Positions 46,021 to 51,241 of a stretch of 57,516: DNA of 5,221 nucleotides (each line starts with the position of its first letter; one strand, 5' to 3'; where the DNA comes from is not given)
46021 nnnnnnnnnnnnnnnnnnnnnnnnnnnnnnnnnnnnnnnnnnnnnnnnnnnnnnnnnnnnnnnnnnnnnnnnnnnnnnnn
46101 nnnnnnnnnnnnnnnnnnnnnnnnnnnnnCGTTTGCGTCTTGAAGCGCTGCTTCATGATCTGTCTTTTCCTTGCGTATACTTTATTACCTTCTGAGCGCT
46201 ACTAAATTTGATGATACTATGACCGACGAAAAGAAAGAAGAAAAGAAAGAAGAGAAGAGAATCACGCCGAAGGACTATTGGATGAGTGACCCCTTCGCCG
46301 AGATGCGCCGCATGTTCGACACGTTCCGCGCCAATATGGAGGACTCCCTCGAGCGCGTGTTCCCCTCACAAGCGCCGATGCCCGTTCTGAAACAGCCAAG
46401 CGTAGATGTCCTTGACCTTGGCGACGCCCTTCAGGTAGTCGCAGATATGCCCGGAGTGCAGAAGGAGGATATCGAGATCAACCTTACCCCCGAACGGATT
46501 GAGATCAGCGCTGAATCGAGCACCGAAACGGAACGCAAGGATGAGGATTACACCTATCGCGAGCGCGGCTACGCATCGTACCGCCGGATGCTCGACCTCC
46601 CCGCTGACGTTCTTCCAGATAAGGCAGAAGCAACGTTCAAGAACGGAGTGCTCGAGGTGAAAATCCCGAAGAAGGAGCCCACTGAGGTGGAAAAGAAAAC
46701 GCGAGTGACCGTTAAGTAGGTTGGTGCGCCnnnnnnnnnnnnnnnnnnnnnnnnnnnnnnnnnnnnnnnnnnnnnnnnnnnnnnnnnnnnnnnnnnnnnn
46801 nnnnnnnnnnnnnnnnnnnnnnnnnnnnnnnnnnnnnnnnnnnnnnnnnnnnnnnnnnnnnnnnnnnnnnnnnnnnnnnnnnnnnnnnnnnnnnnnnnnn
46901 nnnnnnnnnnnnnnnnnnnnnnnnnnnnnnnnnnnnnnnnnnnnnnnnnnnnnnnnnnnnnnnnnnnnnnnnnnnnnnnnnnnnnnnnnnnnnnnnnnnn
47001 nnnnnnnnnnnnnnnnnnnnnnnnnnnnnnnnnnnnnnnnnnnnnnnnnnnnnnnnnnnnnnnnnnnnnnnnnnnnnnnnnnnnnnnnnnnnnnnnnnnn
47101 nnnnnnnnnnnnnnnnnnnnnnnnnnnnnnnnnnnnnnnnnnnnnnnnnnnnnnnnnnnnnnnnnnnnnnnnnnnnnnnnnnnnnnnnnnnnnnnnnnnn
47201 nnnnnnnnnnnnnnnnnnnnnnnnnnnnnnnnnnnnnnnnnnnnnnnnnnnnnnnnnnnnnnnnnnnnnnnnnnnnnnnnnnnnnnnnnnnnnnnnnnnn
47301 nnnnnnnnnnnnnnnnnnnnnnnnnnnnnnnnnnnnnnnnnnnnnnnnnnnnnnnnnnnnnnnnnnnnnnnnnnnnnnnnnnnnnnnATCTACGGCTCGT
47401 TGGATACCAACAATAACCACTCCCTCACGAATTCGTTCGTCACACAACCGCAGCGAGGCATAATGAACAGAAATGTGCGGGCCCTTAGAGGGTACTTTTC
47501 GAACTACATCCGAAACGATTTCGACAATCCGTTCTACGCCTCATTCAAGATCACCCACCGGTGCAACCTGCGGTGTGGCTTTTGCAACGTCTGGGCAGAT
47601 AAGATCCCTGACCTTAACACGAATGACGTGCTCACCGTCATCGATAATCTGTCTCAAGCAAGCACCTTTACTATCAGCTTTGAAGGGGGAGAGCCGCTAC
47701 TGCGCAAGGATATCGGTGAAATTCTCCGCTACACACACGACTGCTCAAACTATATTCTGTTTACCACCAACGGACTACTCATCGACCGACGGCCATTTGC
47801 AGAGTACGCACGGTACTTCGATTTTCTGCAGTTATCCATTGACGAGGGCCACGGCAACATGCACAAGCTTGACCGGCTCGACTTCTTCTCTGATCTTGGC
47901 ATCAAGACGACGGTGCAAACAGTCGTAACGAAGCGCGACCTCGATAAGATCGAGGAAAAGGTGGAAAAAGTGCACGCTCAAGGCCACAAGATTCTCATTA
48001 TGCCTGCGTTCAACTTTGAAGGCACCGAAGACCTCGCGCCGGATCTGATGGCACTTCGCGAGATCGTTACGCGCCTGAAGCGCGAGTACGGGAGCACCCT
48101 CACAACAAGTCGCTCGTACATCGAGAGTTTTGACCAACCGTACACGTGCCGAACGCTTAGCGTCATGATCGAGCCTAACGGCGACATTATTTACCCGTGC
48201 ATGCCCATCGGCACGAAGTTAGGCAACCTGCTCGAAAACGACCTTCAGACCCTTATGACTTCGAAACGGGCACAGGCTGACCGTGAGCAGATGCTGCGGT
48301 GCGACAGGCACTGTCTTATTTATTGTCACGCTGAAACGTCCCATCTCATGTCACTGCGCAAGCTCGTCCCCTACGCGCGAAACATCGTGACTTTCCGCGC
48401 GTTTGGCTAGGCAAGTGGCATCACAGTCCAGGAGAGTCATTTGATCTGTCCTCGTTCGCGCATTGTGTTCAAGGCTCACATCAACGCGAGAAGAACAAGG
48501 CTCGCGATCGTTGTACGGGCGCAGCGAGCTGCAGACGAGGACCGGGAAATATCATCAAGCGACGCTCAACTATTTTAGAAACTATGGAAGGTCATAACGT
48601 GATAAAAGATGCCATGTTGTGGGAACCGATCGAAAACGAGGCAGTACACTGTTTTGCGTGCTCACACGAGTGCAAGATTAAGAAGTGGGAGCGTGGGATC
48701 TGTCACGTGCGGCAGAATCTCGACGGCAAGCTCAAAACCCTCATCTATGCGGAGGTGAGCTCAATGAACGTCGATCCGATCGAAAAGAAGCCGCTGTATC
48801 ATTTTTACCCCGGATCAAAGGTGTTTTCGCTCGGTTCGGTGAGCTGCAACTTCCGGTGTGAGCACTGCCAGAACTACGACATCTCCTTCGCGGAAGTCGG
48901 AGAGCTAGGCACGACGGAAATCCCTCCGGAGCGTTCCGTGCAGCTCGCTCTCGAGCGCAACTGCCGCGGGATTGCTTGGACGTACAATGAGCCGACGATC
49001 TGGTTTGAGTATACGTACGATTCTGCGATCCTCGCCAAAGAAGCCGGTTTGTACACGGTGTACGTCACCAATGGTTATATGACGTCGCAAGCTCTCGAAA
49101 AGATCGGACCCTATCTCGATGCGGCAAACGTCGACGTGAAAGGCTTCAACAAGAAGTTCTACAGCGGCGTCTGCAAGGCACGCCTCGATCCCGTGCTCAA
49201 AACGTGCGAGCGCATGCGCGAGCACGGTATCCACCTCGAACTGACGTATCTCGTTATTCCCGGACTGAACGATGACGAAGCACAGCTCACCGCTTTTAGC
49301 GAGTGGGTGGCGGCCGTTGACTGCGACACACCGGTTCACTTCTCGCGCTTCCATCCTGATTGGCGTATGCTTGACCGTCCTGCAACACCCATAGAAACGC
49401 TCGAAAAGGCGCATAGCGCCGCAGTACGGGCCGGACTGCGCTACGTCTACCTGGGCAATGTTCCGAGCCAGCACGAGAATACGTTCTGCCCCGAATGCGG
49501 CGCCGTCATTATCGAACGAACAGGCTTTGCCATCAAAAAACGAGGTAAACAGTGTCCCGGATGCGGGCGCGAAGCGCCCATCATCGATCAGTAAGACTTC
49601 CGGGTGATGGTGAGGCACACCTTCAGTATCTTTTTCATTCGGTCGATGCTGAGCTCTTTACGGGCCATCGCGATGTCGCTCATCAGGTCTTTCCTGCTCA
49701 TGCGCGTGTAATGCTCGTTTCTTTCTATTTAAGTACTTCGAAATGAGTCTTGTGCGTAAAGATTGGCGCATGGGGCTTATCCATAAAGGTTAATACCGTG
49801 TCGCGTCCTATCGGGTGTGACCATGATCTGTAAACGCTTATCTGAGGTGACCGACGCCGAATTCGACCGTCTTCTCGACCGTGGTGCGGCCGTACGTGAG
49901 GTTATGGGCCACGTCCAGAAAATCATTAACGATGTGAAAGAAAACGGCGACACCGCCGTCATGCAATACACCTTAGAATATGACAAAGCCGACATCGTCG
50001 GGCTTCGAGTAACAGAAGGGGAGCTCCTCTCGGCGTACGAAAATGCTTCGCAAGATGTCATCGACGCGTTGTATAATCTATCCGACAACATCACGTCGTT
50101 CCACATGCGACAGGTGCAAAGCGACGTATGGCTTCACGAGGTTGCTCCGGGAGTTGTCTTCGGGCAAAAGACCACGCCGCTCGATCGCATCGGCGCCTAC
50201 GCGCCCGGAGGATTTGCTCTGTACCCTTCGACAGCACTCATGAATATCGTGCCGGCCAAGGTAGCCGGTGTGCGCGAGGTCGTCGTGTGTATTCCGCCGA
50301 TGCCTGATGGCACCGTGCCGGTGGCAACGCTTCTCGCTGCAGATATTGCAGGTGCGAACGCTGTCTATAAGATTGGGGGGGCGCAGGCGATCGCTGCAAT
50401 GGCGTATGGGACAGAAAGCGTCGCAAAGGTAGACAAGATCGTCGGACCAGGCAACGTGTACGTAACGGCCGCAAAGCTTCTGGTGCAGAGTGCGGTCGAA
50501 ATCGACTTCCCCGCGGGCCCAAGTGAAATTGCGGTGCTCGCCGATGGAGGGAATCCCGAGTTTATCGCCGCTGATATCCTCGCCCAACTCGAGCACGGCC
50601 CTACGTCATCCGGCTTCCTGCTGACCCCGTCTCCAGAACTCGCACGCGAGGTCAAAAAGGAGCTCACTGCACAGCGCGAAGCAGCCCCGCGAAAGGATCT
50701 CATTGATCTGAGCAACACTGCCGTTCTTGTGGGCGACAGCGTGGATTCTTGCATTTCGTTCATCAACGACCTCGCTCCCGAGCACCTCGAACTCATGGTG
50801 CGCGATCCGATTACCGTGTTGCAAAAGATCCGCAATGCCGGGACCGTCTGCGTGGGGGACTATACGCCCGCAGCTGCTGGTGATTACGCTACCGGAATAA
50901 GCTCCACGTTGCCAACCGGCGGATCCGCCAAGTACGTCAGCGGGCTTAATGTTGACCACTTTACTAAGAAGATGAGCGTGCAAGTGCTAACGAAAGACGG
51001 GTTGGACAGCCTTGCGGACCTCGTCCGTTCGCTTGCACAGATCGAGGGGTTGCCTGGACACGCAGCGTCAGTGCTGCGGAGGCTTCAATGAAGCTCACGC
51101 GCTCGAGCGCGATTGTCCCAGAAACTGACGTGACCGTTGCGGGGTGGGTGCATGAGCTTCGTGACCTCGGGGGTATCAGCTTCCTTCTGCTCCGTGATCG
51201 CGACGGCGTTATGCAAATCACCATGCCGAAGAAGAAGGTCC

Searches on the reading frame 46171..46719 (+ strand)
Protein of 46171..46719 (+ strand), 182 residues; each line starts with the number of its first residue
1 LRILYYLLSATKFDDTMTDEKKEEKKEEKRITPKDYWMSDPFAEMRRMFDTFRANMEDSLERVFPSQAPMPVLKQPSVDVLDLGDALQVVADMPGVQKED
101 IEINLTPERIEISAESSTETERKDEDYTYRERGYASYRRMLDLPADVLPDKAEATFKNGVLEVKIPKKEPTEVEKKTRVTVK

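Call 83: search_protein_families(library=pfam, proteins=[window:46171-46719:+], max_evalue=0.001)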
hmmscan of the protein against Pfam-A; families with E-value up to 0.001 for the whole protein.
window:46171-46719:+ (182 aa): 2 families
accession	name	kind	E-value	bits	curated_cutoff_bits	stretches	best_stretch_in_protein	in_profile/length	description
PF00011.27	HSP20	-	5.2e-21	75.1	20.8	1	84-181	6-101/102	Hsp20/alpha crystallin family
PF17886.7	ArsA_HSP20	-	0.00082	19.3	22.5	0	86-164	3-62/63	HSP20-like domain found in ArsA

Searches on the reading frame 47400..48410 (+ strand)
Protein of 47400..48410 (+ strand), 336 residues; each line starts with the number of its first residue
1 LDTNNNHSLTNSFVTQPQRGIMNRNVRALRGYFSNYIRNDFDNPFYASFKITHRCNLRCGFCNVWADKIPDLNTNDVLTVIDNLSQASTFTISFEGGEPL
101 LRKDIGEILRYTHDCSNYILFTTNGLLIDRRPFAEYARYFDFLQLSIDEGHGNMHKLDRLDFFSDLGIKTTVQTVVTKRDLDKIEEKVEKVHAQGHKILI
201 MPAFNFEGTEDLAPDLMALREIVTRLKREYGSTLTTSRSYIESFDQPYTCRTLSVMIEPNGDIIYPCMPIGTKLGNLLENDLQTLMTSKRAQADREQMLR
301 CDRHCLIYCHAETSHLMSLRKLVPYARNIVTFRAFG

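Call 45: search_protein_families(library=pfam, proteins=[window:47400-48410:+], max_evalue=0.001)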
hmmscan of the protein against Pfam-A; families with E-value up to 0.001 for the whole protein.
window:47400-48410:+ (336 aa): 3 families
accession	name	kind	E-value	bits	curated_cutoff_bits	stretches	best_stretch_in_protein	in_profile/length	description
PF04055.27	Radical_SAM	-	5.2e-15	56.4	29.5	1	50-210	2-157/166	Radical SAM superfamily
PF13186.11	SPASM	-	0.00029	21.5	21.5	1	254-301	7-63/67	Iron-sulfur cluster-binding domain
PF13353.11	Fer4_12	-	0.00058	20.6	22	0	53-104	13-68/137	4Fe-4S single cluster domain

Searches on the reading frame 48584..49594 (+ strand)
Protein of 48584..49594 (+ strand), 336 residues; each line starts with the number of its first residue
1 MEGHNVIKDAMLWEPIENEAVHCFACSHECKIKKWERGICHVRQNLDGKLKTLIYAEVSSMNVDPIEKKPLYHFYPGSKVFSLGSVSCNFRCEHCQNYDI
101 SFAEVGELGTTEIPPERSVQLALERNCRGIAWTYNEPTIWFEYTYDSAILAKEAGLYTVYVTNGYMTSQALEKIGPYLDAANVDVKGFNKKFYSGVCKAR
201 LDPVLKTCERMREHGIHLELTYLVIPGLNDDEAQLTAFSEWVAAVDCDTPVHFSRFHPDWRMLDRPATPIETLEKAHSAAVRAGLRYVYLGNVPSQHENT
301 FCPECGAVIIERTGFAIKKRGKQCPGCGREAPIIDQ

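Call 45: search_protein_families(library=pfam, proteins=[window:48584-49594:+], max_evalue=0.001)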
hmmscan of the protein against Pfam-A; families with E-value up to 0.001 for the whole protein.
window:48584-49594:+ (336 aa): 1 family
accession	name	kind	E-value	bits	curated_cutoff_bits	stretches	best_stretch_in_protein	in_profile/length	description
PF04055.27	Radical_SAM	-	5.4e-21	75.9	29.5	1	87-234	6-160/166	Radical SAM superfamily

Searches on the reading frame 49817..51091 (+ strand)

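Call 83: search_protein_families(library=pfam, proteins=[window:49817-51091:+], max_evalue=0.001)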
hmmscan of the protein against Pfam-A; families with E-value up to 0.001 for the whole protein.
window:49817-51091:+ (424 aa): 1 family
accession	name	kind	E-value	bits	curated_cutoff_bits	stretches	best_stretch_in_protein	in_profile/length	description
PF00815.25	Histidinol_dh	-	4.2e-149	497.5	27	1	25-422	7-410/411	Histidinol dehydrogenase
